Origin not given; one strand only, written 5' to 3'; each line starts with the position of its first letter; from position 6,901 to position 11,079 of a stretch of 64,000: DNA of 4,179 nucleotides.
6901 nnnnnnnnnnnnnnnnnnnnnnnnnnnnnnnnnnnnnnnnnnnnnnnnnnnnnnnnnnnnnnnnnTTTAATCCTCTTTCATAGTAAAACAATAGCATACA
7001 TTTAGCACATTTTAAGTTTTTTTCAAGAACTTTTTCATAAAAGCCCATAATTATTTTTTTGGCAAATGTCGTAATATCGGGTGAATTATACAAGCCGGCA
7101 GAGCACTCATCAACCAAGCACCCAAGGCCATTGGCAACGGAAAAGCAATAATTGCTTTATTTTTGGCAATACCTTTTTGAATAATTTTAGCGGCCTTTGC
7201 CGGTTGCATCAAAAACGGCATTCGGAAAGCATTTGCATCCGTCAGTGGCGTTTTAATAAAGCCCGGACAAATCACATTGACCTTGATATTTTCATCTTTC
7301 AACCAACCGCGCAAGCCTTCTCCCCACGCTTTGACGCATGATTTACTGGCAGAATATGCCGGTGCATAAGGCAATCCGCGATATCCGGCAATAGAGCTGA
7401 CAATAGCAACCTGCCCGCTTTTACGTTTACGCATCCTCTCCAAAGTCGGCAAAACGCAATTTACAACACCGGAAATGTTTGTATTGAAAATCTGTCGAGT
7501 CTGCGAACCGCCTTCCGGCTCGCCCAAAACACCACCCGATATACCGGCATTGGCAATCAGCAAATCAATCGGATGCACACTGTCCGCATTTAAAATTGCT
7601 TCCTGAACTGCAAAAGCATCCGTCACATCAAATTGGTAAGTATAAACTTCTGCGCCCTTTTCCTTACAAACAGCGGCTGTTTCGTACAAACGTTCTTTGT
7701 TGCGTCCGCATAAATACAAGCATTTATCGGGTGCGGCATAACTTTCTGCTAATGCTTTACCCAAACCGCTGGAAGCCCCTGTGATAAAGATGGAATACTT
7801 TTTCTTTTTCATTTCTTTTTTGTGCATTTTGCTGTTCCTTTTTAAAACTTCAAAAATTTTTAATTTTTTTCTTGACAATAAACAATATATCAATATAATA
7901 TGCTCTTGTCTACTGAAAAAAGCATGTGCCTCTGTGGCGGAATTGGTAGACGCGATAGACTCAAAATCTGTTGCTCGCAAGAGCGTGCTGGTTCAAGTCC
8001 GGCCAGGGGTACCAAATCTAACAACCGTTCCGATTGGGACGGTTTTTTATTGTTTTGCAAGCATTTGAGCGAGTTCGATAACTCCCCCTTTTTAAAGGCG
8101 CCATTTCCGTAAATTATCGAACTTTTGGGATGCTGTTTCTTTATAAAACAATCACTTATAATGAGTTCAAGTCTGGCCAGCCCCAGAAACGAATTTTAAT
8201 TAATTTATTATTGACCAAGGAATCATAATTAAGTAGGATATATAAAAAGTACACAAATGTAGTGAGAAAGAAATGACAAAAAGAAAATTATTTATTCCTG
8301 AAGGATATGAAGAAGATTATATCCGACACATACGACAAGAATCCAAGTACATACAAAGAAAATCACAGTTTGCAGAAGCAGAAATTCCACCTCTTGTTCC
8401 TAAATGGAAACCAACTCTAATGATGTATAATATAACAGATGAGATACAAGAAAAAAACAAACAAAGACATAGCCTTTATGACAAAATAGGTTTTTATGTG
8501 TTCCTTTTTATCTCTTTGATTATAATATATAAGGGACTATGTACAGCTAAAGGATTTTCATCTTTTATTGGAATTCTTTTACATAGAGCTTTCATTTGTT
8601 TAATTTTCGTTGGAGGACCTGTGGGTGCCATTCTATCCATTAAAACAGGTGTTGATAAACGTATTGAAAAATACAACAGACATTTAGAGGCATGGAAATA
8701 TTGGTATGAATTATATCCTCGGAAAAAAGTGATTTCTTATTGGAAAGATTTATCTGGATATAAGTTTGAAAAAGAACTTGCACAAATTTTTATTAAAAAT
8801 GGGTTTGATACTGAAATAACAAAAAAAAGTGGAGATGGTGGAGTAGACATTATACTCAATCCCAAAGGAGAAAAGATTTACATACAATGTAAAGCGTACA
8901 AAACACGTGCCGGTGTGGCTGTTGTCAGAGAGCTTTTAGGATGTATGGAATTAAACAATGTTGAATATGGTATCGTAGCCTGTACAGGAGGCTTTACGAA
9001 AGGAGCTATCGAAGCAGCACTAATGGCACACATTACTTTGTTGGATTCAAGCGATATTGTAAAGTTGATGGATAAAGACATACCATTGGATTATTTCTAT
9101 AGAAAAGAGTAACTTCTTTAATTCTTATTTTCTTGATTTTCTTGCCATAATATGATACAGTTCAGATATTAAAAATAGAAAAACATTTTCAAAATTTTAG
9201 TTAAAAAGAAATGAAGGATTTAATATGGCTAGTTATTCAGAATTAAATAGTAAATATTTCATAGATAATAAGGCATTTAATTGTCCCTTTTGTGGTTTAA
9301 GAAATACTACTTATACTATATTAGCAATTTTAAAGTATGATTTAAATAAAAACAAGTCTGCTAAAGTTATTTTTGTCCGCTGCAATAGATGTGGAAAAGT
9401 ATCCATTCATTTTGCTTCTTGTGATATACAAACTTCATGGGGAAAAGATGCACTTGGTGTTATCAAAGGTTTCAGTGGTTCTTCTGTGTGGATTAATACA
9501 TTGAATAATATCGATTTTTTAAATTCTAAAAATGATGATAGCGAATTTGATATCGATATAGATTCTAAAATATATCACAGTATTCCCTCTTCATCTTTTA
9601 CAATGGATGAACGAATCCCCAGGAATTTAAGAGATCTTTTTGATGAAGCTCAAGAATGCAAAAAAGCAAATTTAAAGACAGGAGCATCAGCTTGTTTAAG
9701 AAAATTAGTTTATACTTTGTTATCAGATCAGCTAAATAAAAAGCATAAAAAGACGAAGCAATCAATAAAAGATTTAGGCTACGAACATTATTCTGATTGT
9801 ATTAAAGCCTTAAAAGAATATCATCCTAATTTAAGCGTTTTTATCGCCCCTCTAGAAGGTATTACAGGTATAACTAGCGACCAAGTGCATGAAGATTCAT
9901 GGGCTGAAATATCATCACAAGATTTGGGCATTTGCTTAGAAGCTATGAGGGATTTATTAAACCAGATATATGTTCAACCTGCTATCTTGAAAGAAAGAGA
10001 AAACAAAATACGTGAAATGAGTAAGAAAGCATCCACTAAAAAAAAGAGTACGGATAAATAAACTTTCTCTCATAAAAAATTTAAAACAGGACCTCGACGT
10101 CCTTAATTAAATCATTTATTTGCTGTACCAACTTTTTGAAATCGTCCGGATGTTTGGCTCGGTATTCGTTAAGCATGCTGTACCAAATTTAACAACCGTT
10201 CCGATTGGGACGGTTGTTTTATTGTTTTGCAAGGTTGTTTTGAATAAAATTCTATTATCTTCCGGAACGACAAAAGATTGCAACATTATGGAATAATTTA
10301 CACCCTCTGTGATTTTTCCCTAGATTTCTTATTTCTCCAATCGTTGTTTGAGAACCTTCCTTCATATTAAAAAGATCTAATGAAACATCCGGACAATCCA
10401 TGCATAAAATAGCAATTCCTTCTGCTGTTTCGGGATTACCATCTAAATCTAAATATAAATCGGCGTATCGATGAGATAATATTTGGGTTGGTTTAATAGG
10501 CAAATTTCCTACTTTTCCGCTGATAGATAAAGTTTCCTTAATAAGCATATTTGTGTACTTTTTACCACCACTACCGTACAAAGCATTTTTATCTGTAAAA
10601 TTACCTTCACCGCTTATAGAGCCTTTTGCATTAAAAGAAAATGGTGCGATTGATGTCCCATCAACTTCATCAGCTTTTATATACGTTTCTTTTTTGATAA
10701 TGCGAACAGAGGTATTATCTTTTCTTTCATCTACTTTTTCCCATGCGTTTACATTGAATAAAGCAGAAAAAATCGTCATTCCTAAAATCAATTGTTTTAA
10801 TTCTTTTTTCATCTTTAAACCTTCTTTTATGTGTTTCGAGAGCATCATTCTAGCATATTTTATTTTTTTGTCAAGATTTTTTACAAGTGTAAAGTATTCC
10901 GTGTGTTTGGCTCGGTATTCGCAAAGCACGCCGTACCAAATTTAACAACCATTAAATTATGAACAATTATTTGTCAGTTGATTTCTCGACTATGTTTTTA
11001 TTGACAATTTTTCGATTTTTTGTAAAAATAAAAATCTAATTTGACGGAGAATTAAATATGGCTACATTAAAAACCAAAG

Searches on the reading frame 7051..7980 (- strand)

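Call 3: search_protein_families(library=pfam, proteins=[window:7051-7980:-], max_evalue=0.01)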
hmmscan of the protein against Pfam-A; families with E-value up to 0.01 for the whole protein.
window:7051-7980:- (309 aa): 3 families
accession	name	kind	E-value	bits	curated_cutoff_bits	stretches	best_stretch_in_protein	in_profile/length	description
PF00106.31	adh_short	-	3.8e-43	147.7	26.6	1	64-248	3-188/195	short chain dehydrogenase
PF13561.12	adh_short_C2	-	1.4e-23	84.2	27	1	68-251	1-185/236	Enoyl-(Acyl carrier protein) reductase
PF08659.16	KR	-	3.3e-09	37.4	22.6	1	64-220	3-160/180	KR domain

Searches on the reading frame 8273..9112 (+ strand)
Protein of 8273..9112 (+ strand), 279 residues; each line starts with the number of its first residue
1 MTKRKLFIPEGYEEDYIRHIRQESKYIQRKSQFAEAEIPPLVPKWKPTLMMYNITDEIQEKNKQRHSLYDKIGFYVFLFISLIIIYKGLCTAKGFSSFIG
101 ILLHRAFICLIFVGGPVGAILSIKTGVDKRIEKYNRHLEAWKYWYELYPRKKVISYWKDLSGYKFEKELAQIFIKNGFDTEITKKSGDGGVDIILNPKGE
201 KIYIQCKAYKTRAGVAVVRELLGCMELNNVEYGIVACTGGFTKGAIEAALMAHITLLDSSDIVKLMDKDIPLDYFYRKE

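Call 3: search_protein_families(library=pfam, proteins=[window:8273-9112:+], max_evalue=0.01)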
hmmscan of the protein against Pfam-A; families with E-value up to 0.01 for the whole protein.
window:8273-9112:+ (279 aa): 4 families
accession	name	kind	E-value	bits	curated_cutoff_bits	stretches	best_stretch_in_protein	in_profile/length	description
PF04471.18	Mrr_cat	-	1e-27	97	21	1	159-266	3-115/115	Restriction endonuclease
PF22722.2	NA-iREase1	-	1.6e-08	34.9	27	1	165-249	1-88/106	NACHT-associated inactive Restriction Endonuclease 1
PF10356.15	RRG7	-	3.9e-05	23.6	22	1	200-248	85-139/185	Required for respiratory growth protein 7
PF13156.12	Mrr_cat_2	-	8.2e-05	22.9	22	1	166-215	7-58/127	Restriction endonuclease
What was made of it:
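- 8273..9112 (+): Cassette A gene 1: Mrr_cat-type restriction endonuclease-like protein (279 aa). Pfam Mrr_cat, E 1e-27 (call 3).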

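Call 4: search_protein_families(library=ncbifam, proteins=[window:8273-9112:+], max_evalue=0.01)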
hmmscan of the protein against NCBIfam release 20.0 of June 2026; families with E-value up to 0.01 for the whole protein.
window:8273-9112:+ (279 aa): 0 families

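Call 70: search_protein_families(library=padloc, proteins=[window:8273-9112:+], max_evalue=0.01)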
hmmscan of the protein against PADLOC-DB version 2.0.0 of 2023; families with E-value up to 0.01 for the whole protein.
window:8273-9112:+ (279 aa): 9 families
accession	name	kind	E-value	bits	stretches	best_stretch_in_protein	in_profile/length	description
PDLC04819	PDC-S02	-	2.4e-14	51.3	1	157-266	193-306/334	-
PDLC04815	PDC-S02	-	5.2e-12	43.7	1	159-264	204-316/346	-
PDLC00631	ZorD1|ZorD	-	6.5e-12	42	1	159-268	947-1062/1071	"SWI2/SNF2 helicase, Mrr-like nuclease"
PDLC04796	PDC-S02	-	2.9e-09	34.3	1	150-266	233-357/390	-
PDLC04806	PDC-S02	-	1.5e-05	22.5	1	151-266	176-300/324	-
PDLC00628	ZorD1|ZorD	-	3.6e-05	19.6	1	161-223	1028-1089/1171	"SWI2/SNF2 helicase, Mrr-like nuclease"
PDLC03657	mREase_IV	-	7.5e-05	20.2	1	185-266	203-291/317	Type IV methyl-directed restriction enzyme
PDLC03663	mREase_IV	-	0.00054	16.7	1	160-249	412-505/544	Type IV methyl-directed restriction enzyme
PDLC01131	PD_DExK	-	0.0026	15.6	1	190-242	117-167/205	"PDDEXK_1, same family as the one fused to CARF (PDB; 1XMX)"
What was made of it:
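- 8273..9112 (+): PADLOC PDC-S02 and Mrr-like nuclease hits (call 70).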

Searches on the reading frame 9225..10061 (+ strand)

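Call 3: search_protein_families(library=pfam, proteins=[window:9225-10061:+], max_evalue=0.01)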
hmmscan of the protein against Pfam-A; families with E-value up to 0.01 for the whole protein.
window:9225-10061:+ (278 aa): 1 family
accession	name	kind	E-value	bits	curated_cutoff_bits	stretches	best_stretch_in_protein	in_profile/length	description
PF12760.12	Zn_ribbon_IS1595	-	0.0069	16.8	25.4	0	17-58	18-45/46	Transposase zinc-ribbon domain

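Call 4: search_protein_families(library=ncbifam, proteins=[window:9225-10061:+], max_evalue=0.01)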
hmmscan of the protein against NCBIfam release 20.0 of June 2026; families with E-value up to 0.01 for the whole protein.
window:9225-10061:+ (278 aa): 0 families

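Call 47: search_protein_families(library=pfam, proteins=[window:9225-10061:+], max_evalue=0.01)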
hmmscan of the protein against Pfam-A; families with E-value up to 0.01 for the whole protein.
window:9225-10061:+ (278 aa): 1 family
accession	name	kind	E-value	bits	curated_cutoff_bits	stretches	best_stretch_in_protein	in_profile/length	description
PF12760.12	Zn_ribbon_IS1595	-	0.0069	16.8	25.4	0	17-58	18-45/46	Transposase zinc-ribbon domain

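Call 70: search_protein_families(library=padloc, proteins=[window:9225-10061:+], max_evalue=0.01)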
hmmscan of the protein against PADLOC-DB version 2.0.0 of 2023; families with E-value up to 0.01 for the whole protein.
window:9225-10061:+ (278 aa): 1 family
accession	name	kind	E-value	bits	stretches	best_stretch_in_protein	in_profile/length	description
PDLC04109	PD-T7-4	-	2.2e-06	25.3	1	13-185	9-130/211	-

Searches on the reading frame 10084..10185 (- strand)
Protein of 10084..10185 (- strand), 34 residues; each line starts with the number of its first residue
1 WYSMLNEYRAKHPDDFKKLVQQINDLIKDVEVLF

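Call 57: search_protein_representatives(protein=window:10084-10185:-)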
Query: 34 residues. Proteins with E-value up to 0.001 (for the whole library): 30; up to 1e-10: 3; up to 1e-30: 0. The best 30 are listed.
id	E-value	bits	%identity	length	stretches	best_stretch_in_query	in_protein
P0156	1.8e-12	60.6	47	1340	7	9-28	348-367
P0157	3.0e-12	59.8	45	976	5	9-30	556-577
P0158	8.7e-11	55.5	40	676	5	10-28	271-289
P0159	3.4e-10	53.7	40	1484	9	10-27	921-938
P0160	1.6e-09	51.6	39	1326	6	10-28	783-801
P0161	4.7e-07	44.2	46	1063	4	10-28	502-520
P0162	1.7e-06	42.5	35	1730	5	10-28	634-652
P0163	2.0e-06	42.3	48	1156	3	3-23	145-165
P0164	3.0e-06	41.8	42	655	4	10-28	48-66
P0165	3.7e-06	41.5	41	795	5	9-27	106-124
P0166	6.5e-06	40.8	35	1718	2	10-28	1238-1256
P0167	8.1e-06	40.5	65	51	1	1-34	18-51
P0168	1.2e-05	40.0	41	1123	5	10-28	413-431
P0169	1.3e-05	39.8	44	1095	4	10-27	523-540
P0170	4.7e-05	38.2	35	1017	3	10-28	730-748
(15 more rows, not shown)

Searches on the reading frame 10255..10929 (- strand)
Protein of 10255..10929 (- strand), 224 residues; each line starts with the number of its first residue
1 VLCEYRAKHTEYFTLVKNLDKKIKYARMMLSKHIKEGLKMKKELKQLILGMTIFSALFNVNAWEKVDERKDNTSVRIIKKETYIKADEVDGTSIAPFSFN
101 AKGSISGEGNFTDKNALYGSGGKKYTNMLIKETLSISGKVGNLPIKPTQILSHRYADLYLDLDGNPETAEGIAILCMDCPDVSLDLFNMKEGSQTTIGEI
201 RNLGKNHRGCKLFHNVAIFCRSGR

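Call 3: search_protein_families(library=pfam, proteins=[window:10255-10929:-], max_evalue=0.01)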
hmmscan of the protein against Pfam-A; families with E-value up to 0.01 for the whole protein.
window:10255-10929:- (224 aa): 0 families

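Call 4: search_protein_families(library=ncbifam, proteins=[window:10255-10929:-], max_evalue=0.01)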
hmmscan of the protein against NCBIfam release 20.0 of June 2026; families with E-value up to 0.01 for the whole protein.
window:10255-10929:- (224 aa): 0 families

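Call 70: search_protein_families(library=padloc, proteins=[window:10255-10848:-], max_evalue=0.01)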
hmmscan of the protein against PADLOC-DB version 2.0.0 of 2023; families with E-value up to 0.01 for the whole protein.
window:10255-10848:- (197 aa): 0 families
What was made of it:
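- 10255..10848 (-): Cassette B gene: 197-aa protein with a signal-peptide-like N-terminus; no family match. No Pfam, NCBIfam or PADLOC hit (calls 3, 4, 70).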
